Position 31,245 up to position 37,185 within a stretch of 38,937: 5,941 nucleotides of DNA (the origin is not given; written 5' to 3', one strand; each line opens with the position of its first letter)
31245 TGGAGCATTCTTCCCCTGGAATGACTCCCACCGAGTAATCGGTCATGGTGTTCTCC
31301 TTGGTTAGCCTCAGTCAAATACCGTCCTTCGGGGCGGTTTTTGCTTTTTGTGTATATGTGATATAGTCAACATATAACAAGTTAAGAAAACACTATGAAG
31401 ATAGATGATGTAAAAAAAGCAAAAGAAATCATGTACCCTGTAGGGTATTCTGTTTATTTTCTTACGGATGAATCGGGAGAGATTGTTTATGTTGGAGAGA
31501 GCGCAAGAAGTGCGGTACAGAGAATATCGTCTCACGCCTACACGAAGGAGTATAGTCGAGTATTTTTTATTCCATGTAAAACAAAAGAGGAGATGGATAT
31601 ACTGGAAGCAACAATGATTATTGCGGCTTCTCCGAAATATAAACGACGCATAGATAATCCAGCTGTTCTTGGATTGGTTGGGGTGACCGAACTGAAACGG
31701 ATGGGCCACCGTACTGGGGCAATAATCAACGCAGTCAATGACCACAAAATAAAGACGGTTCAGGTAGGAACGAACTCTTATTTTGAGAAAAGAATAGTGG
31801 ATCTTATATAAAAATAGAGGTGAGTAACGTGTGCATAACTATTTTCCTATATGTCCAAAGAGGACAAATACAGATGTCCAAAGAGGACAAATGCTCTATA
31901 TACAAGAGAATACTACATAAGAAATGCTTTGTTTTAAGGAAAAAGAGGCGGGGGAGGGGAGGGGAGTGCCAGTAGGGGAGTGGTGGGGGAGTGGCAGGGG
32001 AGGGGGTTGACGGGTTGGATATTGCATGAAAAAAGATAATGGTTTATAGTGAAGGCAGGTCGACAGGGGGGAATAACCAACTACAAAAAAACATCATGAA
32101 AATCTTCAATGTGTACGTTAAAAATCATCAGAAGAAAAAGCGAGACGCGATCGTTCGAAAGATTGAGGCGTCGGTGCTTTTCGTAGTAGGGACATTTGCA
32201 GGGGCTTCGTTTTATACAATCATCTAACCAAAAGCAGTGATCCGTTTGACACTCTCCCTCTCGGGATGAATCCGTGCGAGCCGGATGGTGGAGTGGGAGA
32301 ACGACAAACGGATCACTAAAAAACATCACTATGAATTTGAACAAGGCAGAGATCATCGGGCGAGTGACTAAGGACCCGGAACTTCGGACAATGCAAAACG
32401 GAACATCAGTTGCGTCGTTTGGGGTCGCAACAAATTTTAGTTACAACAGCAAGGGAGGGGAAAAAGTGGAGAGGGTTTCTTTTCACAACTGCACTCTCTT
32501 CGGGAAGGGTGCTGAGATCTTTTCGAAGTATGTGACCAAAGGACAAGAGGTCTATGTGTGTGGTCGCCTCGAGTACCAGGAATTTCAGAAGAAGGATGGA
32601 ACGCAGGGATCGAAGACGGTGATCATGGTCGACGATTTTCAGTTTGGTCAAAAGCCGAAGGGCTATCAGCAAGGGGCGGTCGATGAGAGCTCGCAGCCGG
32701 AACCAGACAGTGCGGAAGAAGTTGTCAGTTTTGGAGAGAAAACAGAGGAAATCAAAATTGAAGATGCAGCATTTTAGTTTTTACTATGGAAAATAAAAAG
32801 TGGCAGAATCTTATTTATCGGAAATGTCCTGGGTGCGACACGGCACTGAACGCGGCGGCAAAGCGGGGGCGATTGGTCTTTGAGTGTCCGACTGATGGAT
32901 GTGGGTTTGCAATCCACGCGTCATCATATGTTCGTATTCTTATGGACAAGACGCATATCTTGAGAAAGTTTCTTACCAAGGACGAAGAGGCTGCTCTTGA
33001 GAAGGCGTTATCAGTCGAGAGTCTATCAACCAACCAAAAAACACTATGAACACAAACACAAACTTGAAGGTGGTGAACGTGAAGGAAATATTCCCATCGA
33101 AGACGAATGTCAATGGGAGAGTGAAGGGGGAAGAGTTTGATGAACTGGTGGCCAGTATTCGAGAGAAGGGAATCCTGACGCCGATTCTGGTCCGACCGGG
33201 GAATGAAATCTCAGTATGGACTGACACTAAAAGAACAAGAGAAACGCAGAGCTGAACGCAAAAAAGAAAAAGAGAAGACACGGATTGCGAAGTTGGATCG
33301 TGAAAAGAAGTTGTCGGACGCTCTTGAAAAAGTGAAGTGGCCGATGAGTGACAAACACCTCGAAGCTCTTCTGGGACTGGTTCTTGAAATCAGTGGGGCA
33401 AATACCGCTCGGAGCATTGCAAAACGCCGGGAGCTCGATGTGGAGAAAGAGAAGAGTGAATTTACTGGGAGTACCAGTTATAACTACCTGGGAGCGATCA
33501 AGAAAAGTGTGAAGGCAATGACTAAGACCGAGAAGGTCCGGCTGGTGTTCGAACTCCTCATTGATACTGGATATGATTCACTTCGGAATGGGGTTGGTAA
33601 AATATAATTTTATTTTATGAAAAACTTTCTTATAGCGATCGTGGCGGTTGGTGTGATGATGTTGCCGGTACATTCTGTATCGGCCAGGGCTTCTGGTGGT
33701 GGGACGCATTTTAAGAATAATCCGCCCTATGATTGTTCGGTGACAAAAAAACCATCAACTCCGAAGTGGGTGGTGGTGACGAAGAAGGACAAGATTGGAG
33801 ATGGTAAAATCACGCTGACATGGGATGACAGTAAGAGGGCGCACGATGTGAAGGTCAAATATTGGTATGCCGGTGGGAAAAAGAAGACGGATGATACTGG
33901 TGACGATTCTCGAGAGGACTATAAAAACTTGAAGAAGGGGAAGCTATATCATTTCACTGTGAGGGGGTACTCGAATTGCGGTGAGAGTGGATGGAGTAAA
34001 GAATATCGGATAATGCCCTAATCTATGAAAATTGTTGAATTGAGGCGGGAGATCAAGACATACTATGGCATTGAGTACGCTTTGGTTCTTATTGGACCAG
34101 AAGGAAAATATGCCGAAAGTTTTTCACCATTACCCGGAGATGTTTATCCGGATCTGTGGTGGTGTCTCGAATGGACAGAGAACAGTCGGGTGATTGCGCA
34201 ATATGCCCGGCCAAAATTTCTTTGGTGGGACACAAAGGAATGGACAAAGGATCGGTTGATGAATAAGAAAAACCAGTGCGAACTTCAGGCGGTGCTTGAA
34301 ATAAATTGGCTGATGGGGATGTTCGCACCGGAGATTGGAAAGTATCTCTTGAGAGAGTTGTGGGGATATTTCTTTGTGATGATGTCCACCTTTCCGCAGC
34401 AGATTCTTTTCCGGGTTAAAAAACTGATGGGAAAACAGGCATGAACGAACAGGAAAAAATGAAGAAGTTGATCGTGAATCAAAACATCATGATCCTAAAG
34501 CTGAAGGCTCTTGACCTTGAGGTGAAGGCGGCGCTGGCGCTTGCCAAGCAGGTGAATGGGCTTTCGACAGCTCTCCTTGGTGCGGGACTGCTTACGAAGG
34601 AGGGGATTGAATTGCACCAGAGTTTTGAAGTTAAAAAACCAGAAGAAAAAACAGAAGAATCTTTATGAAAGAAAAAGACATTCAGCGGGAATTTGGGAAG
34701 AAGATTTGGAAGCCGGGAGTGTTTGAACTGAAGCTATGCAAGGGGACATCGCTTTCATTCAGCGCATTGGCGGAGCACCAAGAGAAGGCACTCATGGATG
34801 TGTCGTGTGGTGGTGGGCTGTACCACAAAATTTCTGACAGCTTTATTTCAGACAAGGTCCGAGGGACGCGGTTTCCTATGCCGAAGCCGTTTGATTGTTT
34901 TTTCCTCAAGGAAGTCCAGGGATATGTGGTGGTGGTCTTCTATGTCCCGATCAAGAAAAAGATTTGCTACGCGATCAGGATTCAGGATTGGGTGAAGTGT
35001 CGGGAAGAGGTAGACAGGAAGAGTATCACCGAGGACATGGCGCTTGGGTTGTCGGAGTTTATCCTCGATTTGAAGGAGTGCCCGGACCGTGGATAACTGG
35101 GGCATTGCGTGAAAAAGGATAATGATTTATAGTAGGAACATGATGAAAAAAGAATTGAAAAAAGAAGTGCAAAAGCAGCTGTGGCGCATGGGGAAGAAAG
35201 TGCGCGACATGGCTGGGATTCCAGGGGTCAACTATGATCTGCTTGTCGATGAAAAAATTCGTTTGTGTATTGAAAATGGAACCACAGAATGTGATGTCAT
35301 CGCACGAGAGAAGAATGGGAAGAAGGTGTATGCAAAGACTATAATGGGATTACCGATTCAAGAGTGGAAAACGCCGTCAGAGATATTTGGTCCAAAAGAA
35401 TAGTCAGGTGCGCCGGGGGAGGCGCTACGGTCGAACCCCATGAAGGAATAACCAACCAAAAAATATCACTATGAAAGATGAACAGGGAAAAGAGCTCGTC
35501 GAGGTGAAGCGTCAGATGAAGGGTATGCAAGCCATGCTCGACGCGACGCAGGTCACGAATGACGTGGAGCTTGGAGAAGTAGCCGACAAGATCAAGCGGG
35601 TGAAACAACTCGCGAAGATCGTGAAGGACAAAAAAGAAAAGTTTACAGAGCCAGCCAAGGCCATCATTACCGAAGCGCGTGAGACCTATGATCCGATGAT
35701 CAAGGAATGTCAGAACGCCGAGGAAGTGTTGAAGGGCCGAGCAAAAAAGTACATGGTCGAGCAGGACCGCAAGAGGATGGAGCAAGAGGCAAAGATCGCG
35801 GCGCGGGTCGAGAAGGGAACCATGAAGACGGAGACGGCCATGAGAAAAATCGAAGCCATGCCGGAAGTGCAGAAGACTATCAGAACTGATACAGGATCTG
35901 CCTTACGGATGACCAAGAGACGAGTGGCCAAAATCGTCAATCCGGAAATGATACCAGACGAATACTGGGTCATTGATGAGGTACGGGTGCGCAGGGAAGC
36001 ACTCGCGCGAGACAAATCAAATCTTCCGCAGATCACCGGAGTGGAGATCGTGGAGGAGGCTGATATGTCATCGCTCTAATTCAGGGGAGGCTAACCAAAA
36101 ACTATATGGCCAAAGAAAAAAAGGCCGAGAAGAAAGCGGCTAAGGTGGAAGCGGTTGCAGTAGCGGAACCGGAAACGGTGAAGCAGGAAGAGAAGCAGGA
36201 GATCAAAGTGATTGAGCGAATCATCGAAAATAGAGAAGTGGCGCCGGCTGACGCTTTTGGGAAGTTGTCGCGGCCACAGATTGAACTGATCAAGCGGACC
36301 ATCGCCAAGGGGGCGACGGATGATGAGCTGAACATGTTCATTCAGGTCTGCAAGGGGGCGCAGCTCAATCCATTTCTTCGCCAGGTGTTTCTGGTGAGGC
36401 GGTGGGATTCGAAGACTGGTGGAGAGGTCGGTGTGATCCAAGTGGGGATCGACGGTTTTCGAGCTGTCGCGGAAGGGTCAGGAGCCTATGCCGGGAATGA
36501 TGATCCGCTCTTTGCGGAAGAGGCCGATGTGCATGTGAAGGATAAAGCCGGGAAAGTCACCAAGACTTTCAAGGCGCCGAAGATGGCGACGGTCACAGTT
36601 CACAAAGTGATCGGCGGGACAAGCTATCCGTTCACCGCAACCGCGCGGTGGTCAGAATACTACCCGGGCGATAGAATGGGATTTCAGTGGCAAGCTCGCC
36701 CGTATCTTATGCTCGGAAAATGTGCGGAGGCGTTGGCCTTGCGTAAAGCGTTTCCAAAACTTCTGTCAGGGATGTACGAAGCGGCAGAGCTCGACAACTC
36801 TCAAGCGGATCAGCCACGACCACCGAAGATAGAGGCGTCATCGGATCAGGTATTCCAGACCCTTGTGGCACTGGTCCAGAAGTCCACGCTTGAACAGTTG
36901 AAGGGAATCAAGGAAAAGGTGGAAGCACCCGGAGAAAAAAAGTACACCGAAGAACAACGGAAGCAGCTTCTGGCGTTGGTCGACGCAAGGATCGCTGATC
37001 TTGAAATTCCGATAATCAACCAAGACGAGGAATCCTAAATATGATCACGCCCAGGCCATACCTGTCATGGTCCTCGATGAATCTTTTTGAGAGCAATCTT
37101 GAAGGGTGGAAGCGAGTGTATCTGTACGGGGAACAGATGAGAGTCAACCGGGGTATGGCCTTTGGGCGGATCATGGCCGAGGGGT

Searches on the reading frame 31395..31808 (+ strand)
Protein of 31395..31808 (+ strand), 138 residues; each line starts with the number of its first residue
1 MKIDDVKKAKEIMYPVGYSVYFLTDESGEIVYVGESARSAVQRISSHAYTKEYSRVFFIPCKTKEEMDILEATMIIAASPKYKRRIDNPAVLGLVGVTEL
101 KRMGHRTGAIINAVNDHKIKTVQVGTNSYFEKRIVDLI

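Call 25: search_protein_families(library=pfam, proteins=[window:31395-31808:+], max_evalue=0.01)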
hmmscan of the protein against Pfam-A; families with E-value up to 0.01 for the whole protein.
window:31395-31808:+ (138 aa): 2 families
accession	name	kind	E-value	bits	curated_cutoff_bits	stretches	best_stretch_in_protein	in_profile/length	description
PF01541.30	GIY-YIG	-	0.00015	22.4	22.6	1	18-53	2-36/78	GIY-YIG catalytic domain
PF20815.3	GIY_YIG_2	-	0.0076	16.7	22.4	0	5-52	9-56/153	GIY-YIG catalytic domain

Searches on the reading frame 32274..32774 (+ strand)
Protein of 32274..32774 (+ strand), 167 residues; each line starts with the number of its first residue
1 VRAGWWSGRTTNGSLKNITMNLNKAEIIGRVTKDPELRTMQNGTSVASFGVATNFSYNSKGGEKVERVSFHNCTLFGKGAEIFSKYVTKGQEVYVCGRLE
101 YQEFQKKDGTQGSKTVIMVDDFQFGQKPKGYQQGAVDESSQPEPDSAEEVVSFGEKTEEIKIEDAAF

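Call 25: search_protein_families(library=pfam, proteins=[window:32274-32774:+], max_evalue=0.01)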
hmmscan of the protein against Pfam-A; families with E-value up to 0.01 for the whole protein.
window:32274-32774:+ (167 aa): 1 family
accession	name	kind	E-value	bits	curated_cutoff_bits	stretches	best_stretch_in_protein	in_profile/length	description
PF00436.31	SSB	-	8.9e-31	106.5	26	1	22-124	1-103/104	Single-strand binding protein family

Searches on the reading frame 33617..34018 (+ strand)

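Call 78: search_protein_families(library=pfam, proteins=[window:33617-34018:+], max_evalue=0.001)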
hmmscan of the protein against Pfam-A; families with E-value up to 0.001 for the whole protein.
window:33617-34018:+ (134 aa): 1 family
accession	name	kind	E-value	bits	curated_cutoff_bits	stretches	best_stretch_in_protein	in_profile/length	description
PF00041.27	fn3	-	1.7e-05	25.4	25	1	59-129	10-80/84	Fibronectin type III domain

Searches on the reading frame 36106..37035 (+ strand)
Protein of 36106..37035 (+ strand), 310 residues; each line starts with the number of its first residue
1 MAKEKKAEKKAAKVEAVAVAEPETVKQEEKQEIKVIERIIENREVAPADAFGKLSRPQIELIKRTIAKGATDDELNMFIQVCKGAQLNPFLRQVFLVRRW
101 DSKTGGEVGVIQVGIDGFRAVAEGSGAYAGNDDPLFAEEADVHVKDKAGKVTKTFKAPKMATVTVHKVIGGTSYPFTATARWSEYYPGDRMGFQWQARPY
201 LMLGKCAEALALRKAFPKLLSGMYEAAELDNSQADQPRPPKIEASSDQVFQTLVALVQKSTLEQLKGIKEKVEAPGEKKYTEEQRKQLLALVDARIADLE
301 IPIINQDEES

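Call 78: search_protein_families(library=pfam, proteins=[window:36106-37035:+], max_evalue=0.001)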
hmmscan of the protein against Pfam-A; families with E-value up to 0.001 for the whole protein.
window:36106-37035:+ (310 aa): 1 family
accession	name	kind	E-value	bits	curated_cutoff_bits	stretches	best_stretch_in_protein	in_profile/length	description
PF03837.19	RecT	-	3.5e-25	89.2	24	1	54-235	3-191/198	RecT family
